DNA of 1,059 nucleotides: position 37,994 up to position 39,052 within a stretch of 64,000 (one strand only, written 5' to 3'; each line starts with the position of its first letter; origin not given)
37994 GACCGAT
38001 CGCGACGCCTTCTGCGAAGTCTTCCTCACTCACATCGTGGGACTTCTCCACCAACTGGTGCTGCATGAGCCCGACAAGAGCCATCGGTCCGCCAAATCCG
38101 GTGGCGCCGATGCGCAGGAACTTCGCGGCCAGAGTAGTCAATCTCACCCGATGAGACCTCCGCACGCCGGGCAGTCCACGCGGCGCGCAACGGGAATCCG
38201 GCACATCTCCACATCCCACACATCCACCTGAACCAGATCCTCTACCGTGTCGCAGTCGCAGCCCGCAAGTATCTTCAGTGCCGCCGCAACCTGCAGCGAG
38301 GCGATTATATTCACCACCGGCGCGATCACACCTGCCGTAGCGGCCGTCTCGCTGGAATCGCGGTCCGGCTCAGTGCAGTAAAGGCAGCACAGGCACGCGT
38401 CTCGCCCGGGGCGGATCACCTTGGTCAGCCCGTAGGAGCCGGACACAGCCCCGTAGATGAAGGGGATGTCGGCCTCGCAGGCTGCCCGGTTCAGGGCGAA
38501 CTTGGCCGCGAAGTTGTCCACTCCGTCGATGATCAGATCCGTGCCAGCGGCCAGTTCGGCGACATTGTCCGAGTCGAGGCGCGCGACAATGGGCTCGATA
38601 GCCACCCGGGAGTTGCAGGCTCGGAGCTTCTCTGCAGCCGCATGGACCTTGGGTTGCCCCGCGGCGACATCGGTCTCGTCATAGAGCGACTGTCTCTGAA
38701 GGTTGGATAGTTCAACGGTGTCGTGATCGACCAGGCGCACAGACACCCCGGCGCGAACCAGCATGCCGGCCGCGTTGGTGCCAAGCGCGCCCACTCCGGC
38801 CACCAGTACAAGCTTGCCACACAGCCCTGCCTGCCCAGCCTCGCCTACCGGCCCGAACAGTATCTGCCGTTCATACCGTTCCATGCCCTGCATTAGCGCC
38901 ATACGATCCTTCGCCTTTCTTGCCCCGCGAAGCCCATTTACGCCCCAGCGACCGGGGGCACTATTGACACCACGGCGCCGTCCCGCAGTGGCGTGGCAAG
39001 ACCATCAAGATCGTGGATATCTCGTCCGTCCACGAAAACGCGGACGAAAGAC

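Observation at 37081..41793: Seven-gene operon fusing oxyanion transport with a ubiquitin-like protein and two E1-like enzymes (ModA-ModB-E1-Ubl-E1-ChrA-ChrA)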

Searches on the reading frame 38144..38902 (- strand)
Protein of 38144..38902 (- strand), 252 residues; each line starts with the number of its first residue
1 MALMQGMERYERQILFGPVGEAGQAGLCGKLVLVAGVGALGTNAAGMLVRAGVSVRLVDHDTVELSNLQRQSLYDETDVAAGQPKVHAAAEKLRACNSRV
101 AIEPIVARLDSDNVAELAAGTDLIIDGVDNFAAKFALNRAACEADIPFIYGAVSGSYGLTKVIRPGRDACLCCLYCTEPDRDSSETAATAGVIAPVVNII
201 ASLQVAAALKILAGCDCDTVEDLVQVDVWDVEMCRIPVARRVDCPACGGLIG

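Call 3: search_protein_families(library=pfam, proteins=[window:38144-38902:-], max_evalue=0.01)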
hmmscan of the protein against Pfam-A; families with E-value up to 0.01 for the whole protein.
window:38144-38902:- (252 aa): 5 families
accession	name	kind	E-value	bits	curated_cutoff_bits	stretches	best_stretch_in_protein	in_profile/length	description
PF00899.27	ThiF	-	2.2e-60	204.2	28.1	1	10-245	1-237/238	ThiF family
PF01262.27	AlaDh_PNT_C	-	0.0001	22.3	23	1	30-128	29-100/214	Alanine dehydrogenase/PNT, C-terminal domain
PF02558.23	ApbA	-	0.00029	20.9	22.2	1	32-77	1-47/150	Ketopantoate reductase PanE/ApbA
PF03446.21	NAD_binding_2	-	0.0006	20.3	21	1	34-156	4-122/161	NAD binding domain of 6-phosphogluconate dehydrogenase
PF02737.24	3HCDH_N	-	0.0021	18.4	22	1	32-116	2-84/180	3-hydroxyacyl-CoA dehydrogenase, NAD binding domain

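Call 4: search_protein_families(library=ncbifam, proteins=[window:38144-38902:-], max_evalue=0.01)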
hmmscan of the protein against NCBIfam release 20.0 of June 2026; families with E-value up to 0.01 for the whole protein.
window:38144-38902:- (252 aa): 25 families
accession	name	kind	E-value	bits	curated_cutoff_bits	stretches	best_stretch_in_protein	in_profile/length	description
NF009123.0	PRK12475.1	subfamily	6.3e-63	213.1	510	1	8-248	3-244/338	MoeB/ThiF family adenylyltransferase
TIGR02356.1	adenyl_thiF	equivalog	1.5e-61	207.3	275.25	1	9-212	1-203/203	thiazole biosynthesis adenylyltransferase ThiF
NF006444.0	PRK08762.1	equivalog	4.4e-50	170.4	449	1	7-248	125-368/387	molybdopterin-synthase adenylyltransferase MoeB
NF004281.0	PRK05690.1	subfamily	8.1e-49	166.1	266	1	5-248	8-249/250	molybdopterin-synthase adenylyltransferase MoeB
NF047750.1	SAMPActivE1UbaA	equivalog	9e-43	146.5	450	1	7-248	10-249/270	SAMP-activating enzyme E1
TIGR02355.1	moeB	equivalog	9.4e-40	136.5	376.55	1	7-247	2-240/240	molybdopterin-synthase adenylyltransferase MoeB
NF006204.0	PRK08328.1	equivalog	3.2e-37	128.4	339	1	5-228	5-221/231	hypothetical protein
NF004111.0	PRK05600.1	equivalog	2.4e-36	125.6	437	1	8-217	20-231/371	ThiF family adenylyltransferase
NF005902.0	PRK07878.1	equivalog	3e-36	125.1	647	1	6-251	19-267/392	adenylyltransferase/sulfurtransferase MoeZ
NF005646.0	PRK07411.1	equivalog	3.2e-30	105.5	633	1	6-246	15-254/390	molybdopterin-synthase adenylyltransferase MoeB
NF006395.0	PRK08644.1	equivalog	6.6e-29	101.1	159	1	27-214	28-211/215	sulfur carrier protein ThiS adenylyltransferase ThiF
TIGR02354.1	thiF_fam2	equivalog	3.4e-19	69.5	152.2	1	32-211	24-199/200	thiamine biosynthesis protein ThiF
NF006077.0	PRK08223.1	equivalog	3.1e-13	49.3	266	1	16-146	15-146/296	hypothetical protein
NF058523.1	6A-MBL_cap2_3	equivalog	1.7e-11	43.4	320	1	30-126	299-397/665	anti-phage 6A-MBL system cap2_3 protein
NF011696.0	PRK15116.1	equivalog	2.9e-11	43.5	304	1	30-152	31-153/268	tRNA cyclic N6-threonylcarbamoyladenosine(37) synthase TcdA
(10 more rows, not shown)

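Call 6: find_related_loci(query=window:38144-38902:-, collection=genome_contigs, flank=10000)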
Query window:38144-38902:- (252 aa) in genome_contigs; peptide patterns used: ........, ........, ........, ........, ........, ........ (x = any residue, [..] = any of these).
135 stretches matched a pattern; 14 encode a relative of the query (tblastn E <= 1e-3); 14 distinct loci.
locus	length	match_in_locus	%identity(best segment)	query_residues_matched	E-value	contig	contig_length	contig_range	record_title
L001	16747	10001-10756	92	1-252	2e-154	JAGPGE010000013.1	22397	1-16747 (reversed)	MAG: Armatimonadota bacterium isolate Gw_SlDig_bin_68 Gw_SlDig_3766_length_22397_cov_5.472250, whole genome shotgun sequ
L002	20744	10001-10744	56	1-248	4e-84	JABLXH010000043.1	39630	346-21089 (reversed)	MAG: Armatimonadota bacterium isolate Ch33 contig43, whole genome shotgun sequence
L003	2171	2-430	69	106-248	3e-56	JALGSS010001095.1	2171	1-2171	MAG: Candidatus Zipacnadia bacterium isolate AB_3033_Bin_153 AB_3033_Bin_153_scaffold_144118, whole genome shotgun seque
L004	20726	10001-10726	39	7-248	2e-45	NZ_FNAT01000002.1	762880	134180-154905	Limimaricola pyoseonensis strain DSM 21424, whole genome shotgun sequence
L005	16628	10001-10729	39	7-249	4e-42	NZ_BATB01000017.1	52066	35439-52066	Limimaricola cinnabarinus LL-001, whole genome shotgun sequence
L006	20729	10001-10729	38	7-249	7e-42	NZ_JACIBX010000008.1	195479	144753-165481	Limimaricola variabilis strain CECT 8572 Ga0372421_08, whole genome shotgun sequence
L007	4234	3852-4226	55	1-140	2e-41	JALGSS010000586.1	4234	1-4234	MAG: Candidatus Zipacnadia bacterium isolate AB_3033_Bin_153 AB_3033_Bin_153_scaffold_50570, whole genome shotgun sequen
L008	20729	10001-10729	38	7-249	1e-38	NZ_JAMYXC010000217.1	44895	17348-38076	Limimaricola litoreus strain ASW11-118 NODE_16_length_44895_cov_151.286202, whole genome shotgun sequence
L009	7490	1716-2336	38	7-214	4e-37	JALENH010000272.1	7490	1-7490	MAG: Eubacterium sp. isolate SUG160 k141_4707671, whole genome shotgun sequence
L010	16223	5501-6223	36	7-248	2e-36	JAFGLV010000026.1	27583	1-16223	MAG: Sedimentisphaerales bacterium isolate Zod_Metabat.417 k87_1826968, whole genome shotgun sequence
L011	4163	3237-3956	32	9-248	7e-31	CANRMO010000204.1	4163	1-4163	MAG: uncultured Lachnospiraceae bacterium isolate Lapin-030__bin40 genome assembly, contig: Lapin-030__NODE_25413_length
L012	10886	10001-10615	36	7-212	7e-31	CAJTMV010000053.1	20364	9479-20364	MAG TPA_asm: uncultured Eubacterium sp. isolate MGBC104730 genome assembly, contig: MGBC104730.53, whole genome shotgun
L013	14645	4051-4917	32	5-248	1e-30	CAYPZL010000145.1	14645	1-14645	MAG TPA_asm: uncultured Pirellulales bacterium isolate SRP338002_co1_156 genome assembly, contig: NODE_3818_length_14645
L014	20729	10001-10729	39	7-249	1e-38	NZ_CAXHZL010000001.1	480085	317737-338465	MAG: uncultured Limimaricola sp. isolate ERR7163068_binner123_97 ERZ8868305.21, whole genome shotgun sequence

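Call 11: find_homologous_proteins(query=window:38144-38902:-)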
Query window:38144-38902:- (252 aa): 1943 proteins with E <= 0.001 among 6202 candidates; the best 120 are listed.
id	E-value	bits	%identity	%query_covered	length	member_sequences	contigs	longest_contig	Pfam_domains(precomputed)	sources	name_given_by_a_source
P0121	6.6e-148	509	92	100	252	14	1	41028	PF00899.28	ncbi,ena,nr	ncbi:MAG: ThiF family adenylyltransferase [Acidobacteriota bacterium]|nr:ThiF family adenylyltransfe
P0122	5.4e-106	372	72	96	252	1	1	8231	PF00899.28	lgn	-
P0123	1.1e-101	358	69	99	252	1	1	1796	PF00899.28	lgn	-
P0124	1.6e-100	354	68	98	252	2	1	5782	PF00899.28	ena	-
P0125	1.4e-99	351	65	98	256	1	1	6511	PF00899.28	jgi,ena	-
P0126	3.6e-92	327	65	96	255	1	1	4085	PF00899.28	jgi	jgi:adenylyltransferase/sulfurtransferase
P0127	3.4e-91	323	63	96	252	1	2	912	PF00899.28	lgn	-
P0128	4.3e-90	320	61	99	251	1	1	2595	PF00899.28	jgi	jgi:molybdopterin/thiamine biosynthesis adenylyltransferase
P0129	1.7e-89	318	64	96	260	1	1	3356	PF00899.28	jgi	jgi:molybdopterin-synthase adenylyltransferase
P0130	8.7e-89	316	63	96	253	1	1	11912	PF00899.28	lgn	-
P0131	1.3e-88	315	64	93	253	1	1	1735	PF00899.28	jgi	jgi:molybdopterin-synthase adenylyltransferase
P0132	4.6e-88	313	63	96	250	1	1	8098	PF00899.28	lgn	-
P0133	4.5e-86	307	62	96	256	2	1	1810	PF00899.28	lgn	-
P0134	8.8e-86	306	63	95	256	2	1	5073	PF00899.28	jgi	-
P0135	4.6e-85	303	61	95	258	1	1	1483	PF00899.28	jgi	-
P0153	8.2e-80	286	56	98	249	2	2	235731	PF00899.28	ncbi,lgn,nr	ncbi:MAG: HesA/MoeB/ThiF family protein [Armatimonadetes bacterium]|nr:HesA/MoeB/ThiF family protein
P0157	1.3e-77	279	55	96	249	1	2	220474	PF00899.28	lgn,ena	-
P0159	2.7e-72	262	54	96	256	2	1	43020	PF00899.28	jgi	-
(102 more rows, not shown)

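Call 13: find_related_loci(query=A1, collection=metagenome_contigs, flank=10000)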
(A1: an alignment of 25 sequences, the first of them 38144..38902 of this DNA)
Query A1 (252 aa) in metagenome_contigs; peptide patterns used: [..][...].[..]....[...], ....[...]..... (x = any residue, [..] = any of these).
193 stretches matched a pattern; 63 encode a relative of the query (tblastn E <= 1e-3); 63 distinct loci.
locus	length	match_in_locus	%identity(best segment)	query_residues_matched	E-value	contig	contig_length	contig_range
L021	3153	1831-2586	100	1-252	2e-173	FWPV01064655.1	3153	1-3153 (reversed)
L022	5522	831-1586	91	1-252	2e-154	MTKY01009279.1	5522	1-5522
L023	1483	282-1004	61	9-248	1e-97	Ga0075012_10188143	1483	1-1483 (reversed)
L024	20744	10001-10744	56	1-248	9e-84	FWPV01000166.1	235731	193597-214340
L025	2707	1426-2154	61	9-250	2e-85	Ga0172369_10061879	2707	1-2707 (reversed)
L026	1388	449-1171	58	9-249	2e-83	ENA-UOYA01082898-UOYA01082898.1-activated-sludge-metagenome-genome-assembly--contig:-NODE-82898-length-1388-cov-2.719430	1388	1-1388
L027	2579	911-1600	62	9-237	7e-79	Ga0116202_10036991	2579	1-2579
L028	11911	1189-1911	53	8-247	7e-74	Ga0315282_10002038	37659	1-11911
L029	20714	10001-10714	54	8-244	3e-66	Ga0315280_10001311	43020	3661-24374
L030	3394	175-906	47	8-247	2e-56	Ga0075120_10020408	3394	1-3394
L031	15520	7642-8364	38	7-248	3e-44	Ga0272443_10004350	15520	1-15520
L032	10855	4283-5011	39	5-247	3e-44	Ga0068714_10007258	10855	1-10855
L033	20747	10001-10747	37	4-252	4e-44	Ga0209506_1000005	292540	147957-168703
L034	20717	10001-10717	37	8-247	5e-44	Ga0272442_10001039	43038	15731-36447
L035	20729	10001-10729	40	9-248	5e-44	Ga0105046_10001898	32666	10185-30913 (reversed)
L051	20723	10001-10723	37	7-248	1e-40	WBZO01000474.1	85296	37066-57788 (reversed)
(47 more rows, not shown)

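Call 15: find_encoding_contigs(protein=P0159, flank=10000, max_places=2)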
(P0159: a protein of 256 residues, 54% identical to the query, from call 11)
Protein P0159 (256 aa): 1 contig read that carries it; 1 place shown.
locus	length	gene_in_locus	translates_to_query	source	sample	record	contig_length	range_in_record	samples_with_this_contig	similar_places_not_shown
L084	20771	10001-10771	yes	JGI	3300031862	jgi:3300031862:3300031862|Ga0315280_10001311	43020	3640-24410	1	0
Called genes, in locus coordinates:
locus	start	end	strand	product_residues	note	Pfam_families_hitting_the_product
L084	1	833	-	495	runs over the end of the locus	-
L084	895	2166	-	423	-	PF04326:SLFN_AlbA_2, PF13749:HATPase_c_4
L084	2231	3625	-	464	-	-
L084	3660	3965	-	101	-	-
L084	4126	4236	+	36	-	-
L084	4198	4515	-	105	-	-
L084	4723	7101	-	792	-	PF02638:GHL10, PF13200:DUF4015 (weak)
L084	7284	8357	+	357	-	PF02463:SMC_N (faint), PF00005:ABC_tran, PF13304:AAA_21 (faint), PF03459:TOBE (faint)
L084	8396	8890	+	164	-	PF06210:DUF1003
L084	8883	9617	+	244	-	PF00899:ThiF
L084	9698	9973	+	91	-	PF02597:ThiS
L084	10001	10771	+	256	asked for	PF00899:ThiF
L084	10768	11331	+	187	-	PF02417:Chromate_transp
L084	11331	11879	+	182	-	PF02417:Chromate_transp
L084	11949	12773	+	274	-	PF13531:SBP_bac_11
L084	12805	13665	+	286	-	PF13531:SBP_bac_11, PF01547:SBP_bac_1 (faint), PF13416:SBP_bac_8 (weak)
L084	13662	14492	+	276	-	PF00528:BPD_transp_1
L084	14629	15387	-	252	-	PF01261:AP_endonuc_2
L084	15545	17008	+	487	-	PF19815:DUF6298 (weak)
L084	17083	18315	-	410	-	PF00909:Ammonium_transp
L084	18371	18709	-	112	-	PF00543:P-II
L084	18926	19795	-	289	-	PF01370:Epimerase, PF04321:RmlD_sub_bind, PF02719:Polysacc_synt_2 (weak), PF16363:GDP_Man_Dehyd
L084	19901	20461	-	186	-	-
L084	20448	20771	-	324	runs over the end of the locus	PF01336:tRNA_anti-codon, PF01966:HD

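Call 16: find_encoding_contigs(protein=P0153, flank=10000, max_places=2)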
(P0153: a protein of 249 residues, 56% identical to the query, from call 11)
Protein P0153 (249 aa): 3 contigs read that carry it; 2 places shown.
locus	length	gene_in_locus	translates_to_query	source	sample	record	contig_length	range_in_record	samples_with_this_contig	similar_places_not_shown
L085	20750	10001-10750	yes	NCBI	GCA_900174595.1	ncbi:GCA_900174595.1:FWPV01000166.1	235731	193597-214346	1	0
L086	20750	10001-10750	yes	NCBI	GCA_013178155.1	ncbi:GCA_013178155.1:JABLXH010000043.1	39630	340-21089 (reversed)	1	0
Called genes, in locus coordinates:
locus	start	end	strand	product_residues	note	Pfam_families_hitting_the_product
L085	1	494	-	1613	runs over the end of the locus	PF06452:CBM9_1, PF16011:CBM9_2 (faint), PF06439:3keto-disac_hyd (weak)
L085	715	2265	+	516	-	PF00933:Glyco_hydro_3, PF01915:Glyco_hydro_3_C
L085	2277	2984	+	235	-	PF01915:Glyco_hydro_3_C, PF14310:Fn3-like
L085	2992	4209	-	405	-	PF00266:Aminotran_5, PF01212:Beta_elim_lyase (weak), PF01041:DegT_DnrJ_EryC1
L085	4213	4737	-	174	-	PF00364:Biotin_lipoyl, PF13192:Thioredoxin_3 (weak)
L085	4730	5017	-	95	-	-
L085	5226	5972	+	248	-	PF07963:N_methyl, PF07596:SBP_bac_10 (weak)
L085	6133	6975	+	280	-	PF12849:PBP_like_2 (weak), PF01547:SBP_bac_1, PF13531:SBP_bac_11, PF12974:Phosphonate-bd (weak)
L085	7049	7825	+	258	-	PF00528:BPD_transp_1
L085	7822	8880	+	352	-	PF00005:ABC_tran, PF13304:AAA_21 (weak), PF03459:TOBE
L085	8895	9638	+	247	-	PF00899:ThiF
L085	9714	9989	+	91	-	PF02597:ThiS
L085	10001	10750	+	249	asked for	PF00899:ThiF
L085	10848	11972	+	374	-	PF01208:URO-D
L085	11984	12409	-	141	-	-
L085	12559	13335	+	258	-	PF00480:ROK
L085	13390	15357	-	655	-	PF20581:DUF6785, PF20580:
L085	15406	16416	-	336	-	PF01073:3Beta_HSD, PF01370:Epimerase, PF02719:Polysacc_synt_2, PF04321:RmlD_sub_bind, PF16363:GDP_Man_Dehyd, PF07993:NAD_binding_4, PF02719:Polysacc_synt_2 (weak)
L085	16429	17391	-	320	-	PF00551:Formyl_trans_N, PF02911:Formyl_trans_C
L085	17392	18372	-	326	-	PF00535:Glycos_transf_2, PF10111:Glyco_tranf_2_2 (weak), PF13641:Glyco_tranf_2_3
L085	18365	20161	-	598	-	PF13231:PMT_2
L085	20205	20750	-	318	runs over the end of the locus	PF03279:Lip_A_acyltrans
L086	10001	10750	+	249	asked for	PF00899:ThiF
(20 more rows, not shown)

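Call 17: find_encoding_contigs(protein=P0157, flank=10000, max_places=2)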
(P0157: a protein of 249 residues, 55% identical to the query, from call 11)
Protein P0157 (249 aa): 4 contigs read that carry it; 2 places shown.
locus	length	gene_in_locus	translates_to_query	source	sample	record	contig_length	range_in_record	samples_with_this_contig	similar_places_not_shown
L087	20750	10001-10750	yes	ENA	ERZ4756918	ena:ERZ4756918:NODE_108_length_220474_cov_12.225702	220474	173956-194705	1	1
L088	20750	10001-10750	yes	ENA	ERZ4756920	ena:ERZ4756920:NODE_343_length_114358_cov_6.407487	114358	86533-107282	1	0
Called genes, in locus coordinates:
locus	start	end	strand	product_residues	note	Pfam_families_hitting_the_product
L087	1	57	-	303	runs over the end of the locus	-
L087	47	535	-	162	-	-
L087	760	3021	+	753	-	PF00933:Glyco_hydro_3, PF01915:Glyco_hydro_3_C, PF14310:Fn3-like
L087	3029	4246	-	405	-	PF00266:Aminotran_5, PF01212:Beta_elim_lyase (weak), PF01041:DegT_DnrJ_EryC1 (weak)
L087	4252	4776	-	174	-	PF00364:Biotin_lipoyl, PF25997:BSH_YhbJ (faint), PF25919:BSH_CusB (faint), PF13192:Thioredoxin_3 (weak)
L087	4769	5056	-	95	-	-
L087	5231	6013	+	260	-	PF07963:N_methyl, PF07596:SBP_bac_10 (weak)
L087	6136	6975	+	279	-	PF12849:PBP_like_2 (weak), PF01547:SBP_bac_1, PF13531:SBP_bac_11, PF12974:Phosphonate-bd (weak)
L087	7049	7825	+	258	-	PF00528:BPD_transp_1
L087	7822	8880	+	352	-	PF00005:ABC_tran, PF13304:AAA_21 (weak), PF08402:TOBE_2 (weak), PF03459:TOBE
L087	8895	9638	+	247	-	PF00899:ThiF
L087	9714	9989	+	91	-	PF02597:ThiS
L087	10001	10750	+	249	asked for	PF00899:ThiF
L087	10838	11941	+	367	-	PF01208:URO-D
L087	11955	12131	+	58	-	-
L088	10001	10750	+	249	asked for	PF00899:ThiF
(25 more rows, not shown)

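Call 18: find_encoding_contigs(protein=window:38144-38902:-, flank=10000, max_places=3)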
Protein window:38144-38902:- (252 aa): 1 contig read that carries it; 1 place shown.
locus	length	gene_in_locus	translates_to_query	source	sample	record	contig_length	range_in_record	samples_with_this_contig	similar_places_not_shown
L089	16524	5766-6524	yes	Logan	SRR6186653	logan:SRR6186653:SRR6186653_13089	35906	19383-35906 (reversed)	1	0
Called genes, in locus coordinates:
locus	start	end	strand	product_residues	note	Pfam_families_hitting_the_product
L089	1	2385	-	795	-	?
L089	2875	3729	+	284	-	PF13531:SBP_bac_11, PF01547:SBP_bac_1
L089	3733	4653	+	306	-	PF00528:BPD_transp_1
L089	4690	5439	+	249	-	PF00899:ThiF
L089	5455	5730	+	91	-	PF02597:ThiS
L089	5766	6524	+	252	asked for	PF00899:ThiF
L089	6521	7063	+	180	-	PF02417:Chromate_transp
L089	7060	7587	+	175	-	PF02417:Chromate_transp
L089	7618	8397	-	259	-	PF01073:3Beta_HSD (weak), PF01370:Epimerase, PF04321:RmlD_sub_bind, PF13460:NAD_binding_10, PF16363:GDP_Man_Dehyd, PF07993:NAD_binding_4 (weak)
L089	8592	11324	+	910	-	PF07944:Beta-AFase-like_GH127_cat, PF20736:Glyco_hydro127M, PF13385:Laminin_G_3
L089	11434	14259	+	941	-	-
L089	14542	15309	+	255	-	PF01261:AP_endonuc_2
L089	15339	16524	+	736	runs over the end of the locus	-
